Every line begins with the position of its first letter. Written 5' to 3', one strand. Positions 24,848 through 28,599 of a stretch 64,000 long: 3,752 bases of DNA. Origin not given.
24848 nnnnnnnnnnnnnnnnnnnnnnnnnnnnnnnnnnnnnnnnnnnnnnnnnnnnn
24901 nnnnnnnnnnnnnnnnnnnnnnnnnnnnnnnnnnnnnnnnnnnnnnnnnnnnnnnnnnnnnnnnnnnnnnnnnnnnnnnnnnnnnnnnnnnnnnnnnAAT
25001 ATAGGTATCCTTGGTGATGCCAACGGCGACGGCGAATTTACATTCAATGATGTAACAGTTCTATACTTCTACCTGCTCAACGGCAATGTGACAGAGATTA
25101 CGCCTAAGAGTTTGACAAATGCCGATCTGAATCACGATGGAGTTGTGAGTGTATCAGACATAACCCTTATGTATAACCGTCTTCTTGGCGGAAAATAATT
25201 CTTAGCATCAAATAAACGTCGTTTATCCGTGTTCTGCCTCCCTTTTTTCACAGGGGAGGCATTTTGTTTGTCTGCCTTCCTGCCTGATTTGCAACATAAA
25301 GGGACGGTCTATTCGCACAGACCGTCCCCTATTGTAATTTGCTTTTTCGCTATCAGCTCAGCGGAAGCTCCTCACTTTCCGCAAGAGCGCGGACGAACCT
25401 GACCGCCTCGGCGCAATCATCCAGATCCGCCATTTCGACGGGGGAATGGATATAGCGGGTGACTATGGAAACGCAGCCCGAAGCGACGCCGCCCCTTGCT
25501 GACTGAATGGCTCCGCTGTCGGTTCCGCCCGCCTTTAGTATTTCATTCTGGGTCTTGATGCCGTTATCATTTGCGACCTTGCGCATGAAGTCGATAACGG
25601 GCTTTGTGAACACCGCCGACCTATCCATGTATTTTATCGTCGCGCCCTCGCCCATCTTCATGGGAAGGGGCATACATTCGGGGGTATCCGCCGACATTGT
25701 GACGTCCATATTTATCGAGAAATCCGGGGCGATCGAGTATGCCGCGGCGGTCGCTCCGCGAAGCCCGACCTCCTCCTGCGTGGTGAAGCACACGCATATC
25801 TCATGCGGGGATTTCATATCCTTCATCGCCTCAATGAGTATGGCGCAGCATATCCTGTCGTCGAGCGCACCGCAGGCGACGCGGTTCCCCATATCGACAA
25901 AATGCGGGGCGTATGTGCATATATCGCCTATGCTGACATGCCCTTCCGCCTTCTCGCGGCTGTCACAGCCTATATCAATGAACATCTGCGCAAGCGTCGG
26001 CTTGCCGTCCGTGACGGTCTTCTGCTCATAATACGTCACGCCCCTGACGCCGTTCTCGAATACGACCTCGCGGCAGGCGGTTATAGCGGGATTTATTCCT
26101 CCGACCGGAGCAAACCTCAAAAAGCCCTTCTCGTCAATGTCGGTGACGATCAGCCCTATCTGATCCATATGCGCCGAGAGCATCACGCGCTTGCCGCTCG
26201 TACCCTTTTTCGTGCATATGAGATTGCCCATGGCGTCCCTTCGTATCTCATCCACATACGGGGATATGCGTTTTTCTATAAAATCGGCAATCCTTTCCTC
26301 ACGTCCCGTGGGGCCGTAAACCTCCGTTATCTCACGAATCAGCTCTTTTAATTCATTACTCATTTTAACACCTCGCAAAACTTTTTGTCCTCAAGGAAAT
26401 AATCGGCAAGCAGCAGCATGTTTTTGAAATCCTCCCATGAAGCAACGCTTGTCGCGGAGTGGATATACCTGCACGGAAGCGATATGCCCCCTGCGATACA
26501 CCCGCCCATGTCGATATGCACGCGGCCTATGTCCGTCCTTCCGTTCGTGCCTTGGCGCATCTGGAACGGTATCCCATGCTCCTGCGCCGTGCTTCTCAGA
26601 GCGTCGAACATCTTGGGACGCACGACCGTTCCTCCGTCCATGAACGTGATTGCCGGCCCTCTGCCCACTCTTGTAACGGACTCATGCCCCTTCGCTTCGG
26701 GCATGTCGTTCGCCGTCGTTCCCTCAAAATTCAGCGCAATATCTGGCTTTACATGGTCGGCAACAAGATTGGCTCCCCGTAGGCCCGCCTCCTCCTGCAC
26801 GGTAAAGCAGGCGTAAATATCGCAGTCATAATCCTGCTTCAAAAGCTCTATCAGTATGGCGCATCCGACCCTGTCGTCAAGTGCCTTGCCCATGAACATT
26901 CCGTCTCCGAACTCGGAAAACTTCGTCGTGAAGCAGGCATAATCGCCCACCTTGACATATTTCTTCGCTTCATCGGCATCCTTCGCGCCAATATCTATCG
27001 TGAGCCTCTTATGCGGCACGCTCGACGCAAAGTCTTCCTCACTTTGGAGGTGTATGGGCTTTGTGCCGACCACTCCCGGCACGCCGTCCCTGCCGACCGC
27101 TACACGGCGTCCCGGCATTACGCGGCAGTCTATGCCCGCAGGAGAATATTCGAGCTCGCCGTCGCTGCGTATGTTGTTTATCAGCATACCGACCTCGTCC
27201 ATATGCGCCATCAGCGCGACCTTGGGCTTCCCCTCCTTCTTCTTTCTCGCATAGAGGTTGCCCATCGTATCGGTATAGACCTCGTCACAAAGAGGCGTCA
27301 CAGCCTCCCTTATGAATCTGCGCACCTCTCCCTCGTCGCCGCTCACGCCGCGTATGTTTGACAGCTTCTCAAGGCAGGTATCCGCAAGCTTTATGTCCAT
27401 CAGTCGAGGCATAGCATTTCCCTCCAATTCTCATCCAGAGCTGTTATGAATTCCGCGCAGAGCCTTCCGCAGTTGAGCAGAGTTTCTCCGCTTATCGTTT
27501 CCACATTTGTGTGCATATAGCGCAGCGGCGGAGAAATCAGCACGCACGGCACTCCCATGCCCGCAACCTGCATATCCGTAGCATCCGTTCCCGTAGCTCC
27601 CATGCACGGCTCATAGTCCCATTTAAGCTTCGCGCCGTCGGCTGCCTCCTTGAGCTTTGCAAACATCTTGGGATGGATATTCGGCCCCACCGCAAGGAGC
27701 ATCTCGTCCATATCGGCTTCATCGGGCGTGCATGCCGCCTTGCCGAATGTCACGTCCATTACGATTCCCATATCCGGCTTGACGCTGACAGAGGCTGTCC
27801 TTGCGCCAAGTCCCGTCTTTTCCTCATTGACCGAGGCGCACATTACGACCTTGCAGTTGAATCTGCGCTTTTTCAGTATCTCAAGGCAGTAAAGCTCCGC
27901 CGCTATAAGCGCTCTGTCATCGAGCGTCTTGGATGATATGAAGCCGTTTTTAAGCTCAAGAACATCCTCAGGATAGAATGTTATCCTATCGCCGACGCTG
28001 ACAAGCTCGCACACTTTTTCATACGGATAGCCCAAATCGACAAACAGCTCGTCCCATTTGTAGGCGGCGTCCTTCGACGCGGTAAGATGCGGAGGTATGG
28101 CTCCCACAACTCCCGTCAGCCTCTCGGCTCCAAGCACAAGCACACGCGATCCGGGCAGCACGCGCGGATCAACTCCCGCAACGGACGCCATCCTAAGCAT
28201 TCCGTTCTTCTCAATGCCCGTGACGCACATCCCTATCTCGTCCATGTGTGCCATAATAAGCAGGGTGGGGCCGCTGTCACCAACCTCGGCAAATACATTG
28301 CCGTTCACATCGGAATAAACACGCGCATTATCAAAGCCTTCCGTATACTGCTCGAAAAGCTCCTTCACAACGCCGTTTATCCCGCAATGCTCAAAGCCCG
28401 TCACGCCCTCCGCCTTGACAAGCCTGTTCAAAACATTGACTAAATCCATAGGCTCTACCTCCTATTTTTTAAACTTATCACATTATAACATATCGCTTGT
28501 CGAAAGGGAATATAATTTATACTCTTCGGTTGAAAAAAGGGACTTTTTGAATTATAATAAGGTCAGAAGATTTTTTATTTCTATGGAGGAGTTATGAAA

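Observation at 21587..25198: CHAP amidase, C-type lectin and Coh-Doc-Coh-Doc in one protein: a candidate cohesin/dockerin-assembled cell-wall-lytic module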

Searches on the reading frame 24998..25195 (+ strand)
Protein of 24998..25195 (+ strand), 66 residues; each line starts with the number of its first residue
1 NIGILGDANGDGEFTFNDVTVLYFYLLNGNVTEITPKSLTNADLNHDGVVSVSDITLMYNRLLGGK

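Call 8: search_protein_families(library=pfam, proteins=[window:24998-25195:+], max_evalue=10)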
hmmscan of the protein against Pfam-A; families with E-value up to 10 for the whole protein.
seq(66 aa): 6 families
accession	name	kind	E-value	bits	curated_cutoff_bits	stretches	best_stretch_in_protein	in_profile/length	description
PF00404.24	Dockerin_1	-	1.5e-10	41.5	22.9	1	5-63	1-57/57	Dockerin type I domain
PF13202.12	EF-hand_5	-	0.00071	19.4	25.9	1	42-54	8-20/25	EF hand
PF00036.39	EF-hand_1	-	0.00076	19.3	25.4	2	42-59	9-26/29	EF hand domain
PF13499.12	EF-hand_7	-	0.015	16.1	30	1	7-55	12-62/67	EF-hand domain pair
PF13405.12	EF-hand_6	-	0.033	14.4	25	1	43-59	10-26/30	EF-hand domain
PF01839.29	FG-GAP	-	0.072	13.4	22.1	1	38-48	4-14/37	FG-GAP repeat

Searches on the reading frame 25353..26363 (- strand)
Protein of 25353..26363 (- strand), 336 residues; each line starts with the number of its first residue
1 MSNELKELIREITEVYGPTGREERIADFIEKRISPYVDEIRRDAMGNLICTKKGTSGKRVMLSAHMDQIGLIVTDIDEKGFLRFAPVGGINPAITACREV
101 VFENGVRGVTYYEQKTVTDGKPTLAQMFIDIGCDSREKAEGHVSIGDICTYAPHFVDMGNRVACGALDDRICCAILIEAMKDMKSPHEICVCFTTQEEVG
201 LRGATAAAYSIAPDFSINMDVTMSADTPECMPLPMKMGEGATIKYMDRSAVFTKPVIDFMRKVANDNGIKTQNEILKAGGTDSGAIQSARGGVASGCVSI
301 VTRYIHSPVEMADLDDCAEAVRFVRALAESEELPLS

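Call 71: find_related_loci(query=window:25353-26363:-, collection=metagenome_contigs, flank=8000)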
Query window:25353-26363:- (336 aa) in metagenome_contigs; peptide patterns used: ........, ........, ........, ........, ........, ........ (x = any residue, [..] = any of these).
252 stretches matched a pattern; 212 encode a relative of the query (tblastn E <= 1e-3); the best 80 are kept; 80 distinct loci.
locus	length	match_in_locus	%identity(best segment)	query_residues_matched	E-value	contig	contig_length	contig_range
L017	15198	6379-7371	73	3-334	3e-168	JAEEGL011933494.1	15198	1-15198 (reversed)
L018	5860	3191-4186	69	3-334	2e-161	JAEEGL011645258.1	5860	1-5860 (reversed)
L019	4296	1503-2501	67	1-334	3e-156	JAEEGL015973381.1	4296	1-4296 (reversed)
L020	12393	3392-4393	68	1-335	5e-152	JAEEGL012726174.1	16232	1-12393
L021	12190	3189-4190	67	1-335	4e-152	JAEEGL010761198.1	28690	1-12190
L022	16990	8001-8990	57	5-334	1e-128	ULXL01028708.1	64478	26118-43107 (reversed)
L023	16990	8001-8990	57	5-334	1e-128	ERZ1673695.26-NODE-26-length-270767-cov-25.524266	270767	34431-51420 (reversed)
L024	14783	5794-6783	57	5-334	1e-128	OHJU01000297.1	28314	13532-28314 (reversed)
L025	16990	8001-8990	58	5-334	5e-128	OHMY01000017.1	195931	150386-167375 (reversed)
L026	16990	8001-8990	58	5-334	5e-128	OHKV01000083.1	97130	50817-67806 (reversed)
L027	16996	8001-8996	55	3-334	4e-127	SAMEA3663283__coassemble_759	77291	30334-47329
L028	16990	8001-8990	57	5-334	1e-128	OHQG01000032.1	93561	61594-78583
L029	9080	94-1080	56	6-334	3e-125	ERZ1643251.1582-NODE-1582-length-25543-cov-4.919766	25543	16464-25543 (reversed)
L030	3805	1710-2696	56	5-334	6e-128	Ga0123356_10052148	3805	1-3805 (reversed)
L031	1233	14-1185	55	5-334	2e-134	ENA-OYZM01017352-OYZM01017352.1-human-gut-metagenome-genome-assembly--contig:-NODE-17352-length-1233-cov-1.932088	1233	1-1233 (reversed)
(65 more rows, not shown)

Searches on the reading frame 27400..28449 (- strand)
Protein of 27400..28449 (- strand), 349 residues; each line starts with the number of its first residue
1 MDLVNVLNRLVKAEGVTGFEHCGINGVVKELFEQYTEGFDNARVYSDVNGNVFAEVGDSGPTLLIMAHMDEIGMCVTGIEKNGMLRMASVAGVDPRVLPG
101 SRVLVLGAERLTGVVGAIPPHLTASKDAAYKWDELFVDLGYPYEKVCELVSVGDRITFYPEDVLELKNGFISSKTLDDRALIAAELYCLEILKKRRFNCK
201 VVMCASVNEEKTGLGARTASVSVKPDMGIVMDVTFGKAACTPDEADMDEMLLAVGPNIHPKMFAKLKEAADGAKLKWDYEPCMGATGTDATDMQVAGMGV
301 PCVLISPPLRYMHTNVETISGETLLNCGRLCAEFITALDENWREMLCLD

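Call 20: find_encoding_contigs(protein=window:27400-28449:-, flank=3000, max_places=10)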
Protein window:27400-28449:- (349 aa): 10 contigs read that carry it; 4 places shown.
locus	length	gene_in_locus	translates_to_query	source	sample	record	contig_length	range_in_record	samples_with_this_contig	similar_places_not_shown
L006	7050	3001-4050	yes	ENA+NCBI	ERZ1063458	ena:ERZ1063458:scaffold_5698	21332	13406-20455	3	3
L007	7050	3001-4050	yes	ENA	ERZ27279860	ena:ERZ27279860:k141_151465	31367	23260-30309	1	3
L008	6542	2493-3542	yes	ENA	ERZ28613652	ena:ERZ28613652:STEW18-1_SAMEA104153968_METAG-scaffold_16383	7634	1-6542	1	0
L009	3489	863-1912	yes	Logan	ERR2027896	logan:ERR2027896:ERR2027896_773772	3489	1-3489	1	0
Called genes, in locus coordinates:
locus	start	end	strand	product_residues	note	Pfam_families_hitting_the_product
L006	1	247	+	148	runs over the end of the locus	-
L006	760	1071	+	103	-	PF03551:PadR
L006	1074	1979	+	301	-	PF11193:DUF2812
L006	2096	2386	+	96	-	-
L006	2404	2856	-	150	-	PF20935:DUF6847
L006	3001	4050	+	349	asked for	PF05343:Peptidase_M42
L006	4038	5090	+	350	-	PF05343:Peptidase_M42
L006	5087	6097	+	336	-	PF05343:Peptidase_M42, PF01546:Peptidase_M20, PF04389:Peptidase_M28 (weak)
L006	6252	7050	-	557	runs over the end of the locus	?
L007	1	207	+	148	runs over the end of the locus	-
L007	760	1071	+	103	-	PF03551:PadR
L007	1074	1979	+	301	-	PF11193:DUF2812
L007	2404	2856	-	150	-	PF20935:DUF6847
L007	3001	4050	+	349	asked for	PF05343:Peptidase_M42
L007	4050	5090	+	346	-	PF05343:Peptidase_M42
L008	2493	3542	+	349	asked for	PF05343:Peptidase_M42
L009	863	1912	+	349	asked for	PF05343:Peptidase_M42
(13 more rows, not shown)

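Call 65: list_cluster_members(proteins=[window:27400-28449:-, window:21587-25198:+, window:20349-20882:+, window:13221-15143:+])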
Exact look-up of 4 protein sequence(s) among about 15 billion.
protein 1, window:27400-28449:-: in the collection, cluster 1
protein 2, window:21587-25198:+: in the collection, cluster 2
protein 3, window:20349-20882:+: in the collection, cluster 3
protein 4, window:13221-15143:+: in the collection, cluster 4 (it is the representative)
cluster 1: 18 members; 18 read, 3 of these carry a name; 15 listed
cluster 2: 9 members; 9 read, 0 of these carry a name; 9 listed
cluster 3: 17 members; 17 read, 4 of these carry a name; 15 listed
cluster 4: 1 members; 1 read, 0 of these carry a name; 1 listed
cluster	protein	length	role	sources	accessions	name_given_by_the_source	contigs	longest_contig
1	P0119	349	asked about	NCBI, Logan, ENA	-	-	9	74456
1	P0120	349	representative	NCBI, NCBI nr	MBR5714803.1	MAG: M20/M25/M40 family metallo-hydrolase [Clostridia bacterium] | M20/M25/M40 family metallo-hydrolase [Clostridia bacterium]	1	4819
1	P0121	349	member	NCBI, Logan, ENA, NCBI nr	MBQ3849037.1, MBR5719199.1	MAG: M20/M25/M40 family metallo-hydrolase [Clostridia bacterium] | M20/M25/M40 family metallo-hydrolase [Clostridia bacterium]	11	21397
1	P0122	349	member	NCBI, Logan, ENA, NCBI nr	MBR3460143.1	MAG: M20/M25/M40 family metallo-hydrolase [Clostridia bacterium] | M20/M25/M40 family metallo-hydrolase [Clostridia bacterium]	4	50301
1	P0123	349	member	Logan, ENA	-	-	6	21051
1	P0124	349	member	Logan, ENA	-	-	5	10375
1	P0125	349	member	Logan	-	-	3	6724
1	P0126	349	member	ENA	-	-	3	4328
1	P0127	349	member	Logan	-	-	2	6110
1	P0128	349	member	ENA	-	-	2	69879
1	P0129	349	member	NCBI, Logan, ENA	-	-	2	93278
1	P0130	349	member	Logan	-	-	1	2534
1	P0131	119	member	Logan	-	-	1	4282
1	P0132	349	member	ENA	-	-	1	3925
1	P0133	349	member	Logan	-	-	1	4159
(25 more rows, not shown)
